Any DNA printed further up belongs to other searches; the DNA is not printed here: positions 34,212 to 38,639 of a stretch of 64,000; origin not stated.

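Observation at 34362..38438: Giant orphan multidomain protein with extracellular-type domains but no visible export signal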

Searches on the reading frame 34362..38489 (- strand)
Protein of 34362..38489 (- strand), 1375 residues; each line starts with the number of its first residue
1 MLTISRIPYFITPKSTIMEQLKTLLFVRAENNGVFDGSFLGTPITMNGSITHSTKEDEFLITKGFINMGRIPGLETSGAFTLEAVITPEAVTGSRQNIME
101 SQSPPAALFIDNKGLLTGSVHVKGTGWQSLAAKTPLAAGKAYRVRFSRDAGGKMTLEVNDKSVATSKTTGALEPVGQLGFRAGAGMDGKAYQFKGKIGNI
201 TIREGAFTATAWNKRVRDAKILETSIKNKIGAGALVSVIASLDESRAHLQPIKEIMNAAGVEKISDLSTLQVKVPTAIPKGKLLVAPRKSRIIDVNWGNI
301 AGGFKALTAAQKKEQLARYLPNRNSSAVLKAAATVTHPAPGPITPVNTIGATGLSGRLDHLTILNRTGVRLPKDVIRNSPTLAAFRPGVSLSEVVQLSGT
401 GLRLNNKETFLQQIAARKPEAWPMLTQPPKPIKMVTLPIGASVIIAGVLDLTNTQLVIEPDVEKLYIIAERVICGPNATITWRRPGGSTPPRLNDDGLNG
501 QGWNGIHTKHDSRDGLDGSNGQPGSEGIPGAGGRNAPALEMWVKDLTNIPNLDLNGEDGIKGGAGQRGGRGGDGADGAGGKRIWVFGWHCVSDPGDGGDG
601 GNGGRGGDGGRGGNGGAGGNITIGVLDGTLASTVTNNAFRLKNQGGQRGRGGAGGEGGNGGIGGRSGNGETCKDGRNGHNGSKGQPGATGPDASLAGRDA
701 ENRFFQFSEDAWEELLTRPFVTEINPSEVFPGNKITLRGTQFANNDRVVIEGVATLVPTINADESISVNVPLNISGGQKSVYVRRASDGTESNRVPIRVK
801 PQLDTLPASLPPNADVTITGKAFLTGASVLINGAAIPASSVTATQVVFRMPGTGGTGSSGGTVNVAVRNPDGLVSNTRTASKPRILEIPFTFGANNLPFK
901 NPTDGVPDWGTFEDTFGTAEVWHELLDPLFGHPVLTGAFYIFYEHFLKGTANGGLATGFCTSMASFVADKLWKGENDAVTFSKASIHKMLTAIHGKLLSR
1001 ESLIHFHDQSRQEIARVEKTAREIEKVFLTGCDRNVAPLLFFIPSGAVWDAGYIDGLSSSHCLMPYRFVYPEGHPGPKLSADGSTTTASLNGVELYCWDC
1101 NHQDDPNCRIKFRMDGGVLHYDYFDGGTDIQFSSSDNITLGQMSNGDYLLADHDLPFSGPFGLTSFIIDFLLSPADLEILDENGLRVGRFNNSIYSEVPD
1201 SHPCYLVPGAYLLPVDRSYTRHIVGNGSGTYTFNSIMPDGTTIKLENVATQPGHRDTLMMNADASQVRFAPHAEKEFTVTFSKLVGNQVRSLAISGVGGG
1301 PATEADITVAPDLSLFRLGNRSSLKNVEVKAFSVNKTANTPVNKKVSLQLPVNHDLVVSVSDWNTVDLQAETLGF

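Call 3: search_protein_families(library=pfam, proteins=[window:34362-38489:-], max_evalue=1)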
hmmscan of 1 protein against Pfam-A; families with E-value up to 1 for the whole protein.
window:34362-38489:- (1375 aa): 2 families
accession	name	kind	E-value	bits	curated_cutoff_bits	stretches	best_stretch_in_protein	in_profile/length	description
PF01833.30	TIG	-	1e-10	41.9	20.9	2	807-876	8-78/84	IPT/TIG domain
PF13385.13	Laminin_G_3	-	1.4e-09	38.7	27.6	1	76-209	15-147/151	Concanavalin A-like lectin/glucanases superfamily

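Call 4: search_protein_families(library=ncbifam, proteins=[window:34362-38489:-], max_evalue=1)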
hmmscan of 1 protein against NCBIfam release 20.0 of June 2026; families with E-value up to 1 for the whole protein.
window:34362-38489:- (1375 aa): 2 families
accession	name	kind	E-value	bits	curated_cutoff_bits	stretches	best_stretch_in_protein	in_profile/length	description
NF058597.1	CoaZ_rpt_PGGG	domain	1.8e-11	43.9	30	2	808-879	11-85/88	choice-of-anchor Z repeating domain-containing protein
TIGR03437.1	Soli_cterm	paralog_domain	0.003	17.4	29.05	1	824-879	41-91/225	Solibacter uncharacterized C-terminal domain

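Call 5: search_solved_structures(query=window:34362-38489:-, max_evalue=1)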
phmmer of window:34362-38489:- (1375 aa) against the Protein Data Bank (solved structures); distinct sequences matched with E-value up to 1: 6.
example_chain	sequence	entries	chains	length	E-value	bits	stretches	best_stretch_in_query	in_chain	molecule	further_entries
2l6f_A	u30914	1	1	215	0.0022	18.5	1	558-632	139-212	Focal adhesion kinase 1, linker1, Paxillin, linker2, Paxillin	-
3mp7_A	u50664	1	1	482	0.53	10.6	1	925-968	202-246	Preprotein translocase subunit secY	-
7lyb_M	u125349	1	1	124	0.63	10.3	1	597-628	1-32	Isoform 7 of Breast cancer type 1 susceptibility protein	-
3n9u_C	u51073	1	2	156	0.71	10.2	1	971-1026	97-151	Cleavage and polyadenylation specificity factor subunit 7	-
9vtg_LT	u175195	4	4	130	0.74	10.1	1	232-310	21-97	60S ribosomal protein L14-1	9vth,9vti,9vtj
9oxa_R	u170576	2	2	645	0.97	9.7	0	582-646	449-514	Soluble cytochrome b562,Taste receptor type 2 member 43 | Taste receptor type 2 member 43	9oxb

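Call 7: find_homologous_proteins(query=window:34362-38438:-)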
Query window:34362-38438:- (1358 aa): 79 proteins with E <= 0.001 among 8000 candidates.
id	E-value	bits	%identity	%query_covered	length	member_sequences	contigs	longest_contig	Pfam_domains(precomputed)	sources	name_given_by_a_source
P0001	0.0e+0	3107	100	100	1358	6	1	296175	PF01833.31,PF13385.14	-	-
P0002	0.0e+0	2540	80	100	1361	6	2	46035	PF01833.31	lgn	-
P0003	0.0e+0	2378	75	100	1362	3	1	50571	PF01833.31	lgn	-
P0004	0.0e+0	2355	74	100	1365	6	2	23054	PF01833.31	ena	-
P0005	0.0e+0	2037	67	100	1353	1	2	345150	-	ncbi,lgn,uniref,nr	ncbi:IPT/TIG domain-containing protein [Spirosoma sp.]|uniref:IPT/TIG domain-containing protein n=1 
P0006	0.0e+0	2008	64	100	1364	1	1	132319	PF01833.31,PF13385.14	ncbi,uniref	ncbi:hypothetical protein GCM10009119_34610 [Algoriphagus jejuensis]|uniref:IPT/TIG domain-containin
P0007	0.0e+0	1996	63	100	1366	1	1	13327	PF01833.31,PF13385.14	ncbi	-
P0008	0.0e+0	1939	63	100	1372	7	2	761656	-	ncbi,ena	-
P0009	0.0e+0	1921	62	100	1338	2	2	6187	PF01833.31,PF13385.14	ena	-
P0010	0.0e+0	1909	62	100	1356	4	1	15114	PF01833.31,PF13385.14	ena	-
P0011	0.0e+0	1904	62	100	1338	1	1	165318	PF01833.31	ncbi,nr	ncbi:IPT/TIG domain-containing protein [Flavisolibacter sp. BT320]|nr:IPT/TIG domain-containing prot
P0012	0.0e+0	1880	62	100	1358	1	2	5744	PF13385.14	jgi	-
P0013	0.0e+0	1829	60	100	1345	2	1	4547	PF13385.14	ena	-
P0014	0.0e+0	1803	59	100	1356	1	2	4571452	PF13385.14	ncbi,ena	-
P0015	0.0e+0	1773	58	100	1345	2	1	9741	PF13385.14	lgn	-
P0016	0.0e+0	1721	56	100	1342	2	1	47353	PF13385.14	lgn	-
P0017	0.0e+0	1702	56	100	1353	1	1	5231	PF01833.31,PF13385.14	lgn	-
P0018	0.0e+0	1675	55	100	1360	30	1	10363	PF01833.31,PF13385.14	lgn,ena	-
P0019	0.0e+0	1658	55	100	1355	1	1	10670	PF01833.31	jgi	jgi:IPT/TIG domain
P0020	0.0e+0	1658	55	100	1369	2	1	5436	PF13385.14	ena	-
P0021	0.0e+0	1617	55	100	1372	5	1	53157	PF01833.31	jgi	jgi:hypothetical protein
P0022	0.0e+0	1617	53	100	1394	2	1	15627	PF01833.31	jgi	jgi:hypothetical protein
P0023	0.0e+0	1614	56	95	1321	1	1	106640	PF01833.31,PF13385.14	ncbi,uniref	ncbi:IPT/TIG domain-containing protein [Paenibacillus solisilvae]|uniref:IPT/TIG domain-containing p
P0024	0.0e+0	1610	53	100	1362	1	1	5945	PF01833.31,PF13385.14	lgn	-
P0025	0.0e+0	1609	53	100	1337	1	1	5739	PF01833.31,PF13385.14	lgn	-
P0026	0.0e+0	1605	54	100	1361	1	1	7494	PF01833.31,PF13385.14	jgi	jgi:hypothetical protein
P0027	0.0e+0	1601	60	87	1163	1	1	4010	PF01833.31,PF13385.14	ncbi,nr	ncbi:MAG: hypothetical protein M3Q06_01200, partial [Bacteroidota bacterium]|nr:hypothetical protein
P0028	0.0e+0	1593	54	100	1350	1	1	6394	PF01833.31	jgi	jgi:hypothetical protein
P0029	0.0e+0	1590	54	100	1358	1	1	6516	PF01833.31,PF13385.14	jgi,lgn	jgi:hypothetical protein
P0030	0.0e+0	1588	54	100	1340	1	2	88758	PF01833.31,PF13385.14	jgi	jgi:hypothetical protein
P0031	0.0e+0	1584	52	100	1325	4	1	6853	PF01833.31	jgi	jgi:hypothetical protein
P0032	0.0e+0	1583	54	100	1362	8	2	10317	PF01833.31,PF13385.14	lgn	-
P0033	0.0e+0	1582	53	100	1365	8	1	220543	PF01833.31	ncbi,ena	-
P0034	0.0e+0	1582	53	100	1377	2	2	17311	PF13385.14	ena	-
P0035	0.0e+0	1579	54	100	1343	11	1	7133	PF01833.31,PF13385.14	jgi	jgi:hypothetical protein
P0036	0.0e+0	1570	53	100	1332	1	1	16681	PF01833.31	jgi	jgi:hypothetical protein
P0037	0.0e+0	1559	52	100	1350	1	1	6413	PF01833.31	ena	-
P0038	0.0e+0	1551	53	100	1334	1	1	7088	PF01833.31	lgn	-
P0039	0.0e+0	1550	52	100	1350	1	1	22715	PF01833.31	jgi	jgi:hypothetical protein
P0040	0.0e+0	1538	51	100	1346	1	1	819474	PF01833.31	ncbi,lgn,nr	ncbi:MAG: IPT/TIG domain-containing protein [Nitrospira sp.]|nr:IPT/TIG domain-containing protein [N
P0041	0.0e+0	1538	51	100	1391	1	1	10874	PF01833.31,PF13385.14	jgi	-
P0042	0.0e+0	1532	52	100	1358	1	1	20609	PF01833.31,PF13385.14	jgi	jgi:hypothetical protein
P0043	0.0e+0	1518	51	100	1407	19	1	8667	PF01833.31,PF13385.14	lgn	-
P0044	0.0e+0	1507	51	100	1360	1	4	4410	PF13385.14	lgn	-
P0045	0.0e+0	1494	50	100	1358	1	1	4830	PF01833.31,PF13385.14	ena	-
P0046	0.0e+0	1472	58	83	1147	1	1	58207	PF01833.31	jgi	jgi:hypothetical protein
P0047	0.0e+0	1439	49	100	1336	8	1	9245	PF01833.31,PF13385.14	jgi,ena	-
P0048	0.0e+0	1437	59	56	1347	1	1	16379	PF13385.14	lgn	-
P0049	0.0e+0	1416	49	100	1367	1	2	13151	PF13385.14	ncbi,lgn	-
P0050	0.0e+0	1414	49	100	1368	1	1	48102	PF01833.31,PF13385.14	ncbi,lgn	-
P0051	0.0e+0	1410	49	100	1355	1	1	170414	PF01833.31,PF13385.14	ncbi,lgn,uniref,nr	ncbi:IPT/TIG domain-containing protein [Salegentibacter sp. 24]|uniref:LamG-like jellyroll fold doma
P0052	0.0e+0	1389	49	100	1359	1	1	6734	PF01833.31,PF13385.14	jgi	jgi:Concanavalin A-like lectin/glucanases superfamily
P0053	0.0e+0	1360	50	93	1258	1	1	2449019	PF01833.31,PF13385.14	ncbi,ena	-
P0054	0.0e+0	1329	47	100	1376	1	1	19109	PF01833.31,PF13385.14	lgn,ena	-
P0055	0.0e+0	1325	47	100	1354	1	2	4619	PF01833.31,PF13385.14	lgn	-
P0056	0.0e+0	1252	46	97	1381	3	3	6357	PF01833.31,PF13385.14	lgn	-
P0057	0.0e+0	1250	46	100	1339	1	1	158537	PF01833.31,PF13385.14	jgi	jgi:hypothetical protein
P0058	0.0e+0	1232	46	95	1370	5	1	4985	PF13385.14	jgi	jgi:hypothetical protein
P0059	0.0e+0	1228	46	97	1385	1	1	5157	PF01833.31,PF13385.14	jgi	jgi:hypothetical protein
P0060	0.0e+0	1227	46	97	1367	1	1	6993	PF01833.31,PF13385.14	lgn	-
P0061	0.0e+0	1225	46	97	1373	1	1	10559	PF01833.31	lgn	-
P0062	0.0e+0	1223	45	99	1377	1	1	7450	PF01833.31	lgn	-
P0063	0.0e+0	1221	45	99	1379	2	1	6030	PF01833.31,PF13385.14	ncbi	-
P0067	0.0e+0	1210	45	97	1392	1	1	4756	PF01833.31,PF13385.14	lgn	-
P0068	0.0e+0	1208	46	97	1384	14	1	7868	PF01833.31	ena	-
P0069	0.0e+0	1202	45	98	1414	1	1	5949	PF01833.31,PF13385.14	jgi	jgi:hypothetical protein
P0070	0.0e+0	1199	46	96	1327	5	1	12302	PF13385.14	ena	-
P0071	0.0e+0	1196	44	96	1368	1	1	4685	PF01833.31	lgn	-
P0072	0.0e+0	1195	44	100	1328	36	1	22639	PF13385.14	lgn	-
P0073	0.0e+0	1194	61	58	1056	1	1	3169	PF01833.31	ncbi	ncbi:MAG: hypothetical protein AAF763_18195, partial [Pseudomonadota bacterium]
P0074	0.0e+0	1193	45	99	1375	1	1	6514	PF01833.31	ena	-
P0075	0.0e+0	1187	54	74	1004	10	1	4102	PF01833.31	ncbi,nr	ncbi:MAG TPA: IPT/TIG domain-containing protein, partial [Desulfobacterales bacterium]|nr:IPT/TIG do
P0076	0.0e+0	1184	44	99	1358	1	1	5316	PF01833.31,PF13385.14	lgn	-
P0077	0.0e+0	1175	45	96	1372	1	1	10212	PF01833.31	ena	-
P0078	0.0e+0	1026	57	62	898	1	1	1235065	PF01833.31,PF13385.14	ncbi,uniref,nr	ncbi:hypothetical protein EXU57_00980 [Segetibacter sp. 3557_3]|uniref:LamG-like jellyroll fold doma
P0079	9.2e-237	807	47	65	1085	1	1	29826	PF01833.31,PF13385.14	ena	-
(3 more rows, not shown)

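Call 9: search_protein_families(library=padloc, proteins=[window:34362-38438:-], max_evalue=1)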
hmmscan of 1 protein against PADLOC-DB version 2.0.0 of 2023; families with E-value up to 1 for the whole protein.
window:34362-38438:- (1358 aa): 0 families

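Call 10: find_encoding_contigs(protein=P0005, flank=8000, max_places=2)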
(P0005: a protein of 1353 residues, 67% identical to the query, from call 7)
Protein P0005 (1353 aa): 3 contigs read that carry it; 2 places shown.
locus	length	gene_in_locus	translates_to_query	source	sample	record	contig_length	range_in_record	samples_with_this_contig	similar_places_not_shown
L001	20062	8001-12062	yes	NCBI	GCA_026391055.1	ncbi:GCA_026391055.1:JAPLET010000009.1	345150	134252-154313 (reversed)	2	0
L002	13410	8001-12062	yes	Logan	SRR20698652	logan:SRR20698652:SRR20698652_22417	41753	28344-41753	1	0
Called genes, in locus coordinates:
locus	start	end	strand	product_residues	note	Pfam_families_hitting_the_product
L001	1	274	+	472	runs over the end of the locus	PF12741:SusD-like (weak), PF14322:SusD-like_3, PF12771:SusD-like_2 (weak), PF07980:SusD_RagB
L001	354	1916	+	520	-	PF00884:Sulfatase, PF01663:Phosphodiest (faint), PF02995:DUF229 (faint), PF16347:SGSH_C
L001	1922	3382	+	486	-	PF00884:Sulfatase, PF01663:Phosphodiest (weak), PF16347:SGSH_C, PF14707:Sulfatase_C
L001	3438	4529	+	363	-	PF03781:FGE-sulfatase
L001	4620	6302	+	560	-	PF00884:Sulfatase, PF01663:Phosphodiest, PF16347:SGSH_C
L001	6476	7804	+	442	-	PF12708:Pect-lyase_RHGA_epim (faint), PF00295:Glyco_hydro_28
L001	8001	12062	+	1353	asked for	-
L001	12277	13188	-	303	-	PF01370:Epimerase (faint), PF05368:NmrA, PF13460:NAD_binding_10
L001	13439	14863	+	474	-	PF01370:Epimerase, PF05368:NmrA, PF13460:NAD_binding_10, PF11066:DUF2867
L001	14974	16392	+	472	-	PF13378:MR_MLE_C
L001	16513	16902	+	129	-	-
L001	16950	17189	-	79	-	-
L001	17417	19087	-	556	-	-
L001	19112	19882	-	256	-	PF00005:ABC_tran, PF13304:AAA_21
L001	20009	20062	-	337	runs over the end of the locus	PF01118:Semialdhyde_dh, PF02774:Semialdhyde_dhC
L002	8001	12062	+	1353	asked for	-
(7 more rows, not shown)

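Call 11: find_encoding_contigs(protein=P0023, flank=8000, max_places=2)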
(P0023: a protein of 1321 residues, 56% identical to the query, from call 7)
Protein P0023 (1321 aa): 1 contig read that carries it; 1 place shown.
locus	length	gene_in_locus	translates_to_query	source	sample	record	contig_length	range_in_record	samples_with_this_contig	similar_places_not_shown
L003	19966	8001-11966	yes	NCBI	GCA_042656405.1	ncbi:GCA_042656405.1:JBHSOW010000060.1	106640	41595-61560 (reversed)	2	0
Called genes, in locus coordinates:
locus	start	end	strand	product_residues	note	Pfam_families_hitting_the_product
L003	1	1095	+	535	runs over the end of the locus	-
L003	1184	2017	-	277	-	PF00561:Abhydrolase_1, PF12146:Hydrolase_4, PF12697:Abhydrolase_6, PF20408:Abhydrolase_11 (weak)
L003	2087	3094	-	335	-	PF00724:Oxidored_FMN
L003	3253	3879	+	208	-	PF00657:Lipase_GDSL, PF13472:Lipase_GDSL_2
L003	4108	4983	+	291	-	PF02311:AraC_binding, PF07883:Cupin_2 (weak), PF00165:HTH_AraC, PF12833:HTH_18, PF00165:HTH_AraC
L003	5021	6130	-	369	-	PF07470:Glyco_hydro_88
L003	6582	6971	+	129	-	PF00903:Glyoxalase, PF12681:Glyoxalase_2, PF13669:Glyoxalase_4 (weak), PF18029:Glyoxalase_6 (weak), PF22677:Ble-like_N (weak)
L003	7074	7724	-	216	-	PF01557:FAA_hydrolase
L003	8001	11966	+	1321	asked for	PF13385:Laminin_G_3 (weak), PF01833:TIG (weak)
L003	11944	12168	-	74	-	-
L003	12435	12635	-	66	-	-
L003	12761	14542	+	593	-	PF12793:SgrR_N, PF00496:SBP_bac_5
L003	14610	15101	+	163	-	PF00583:Acetyltransf_1, PF13673:Acetyltransf_10, PF13508:Acetyltransf_7, PF08445:FR47 (weak)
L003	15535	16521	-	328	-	PF01636:APH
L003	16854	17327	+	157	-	-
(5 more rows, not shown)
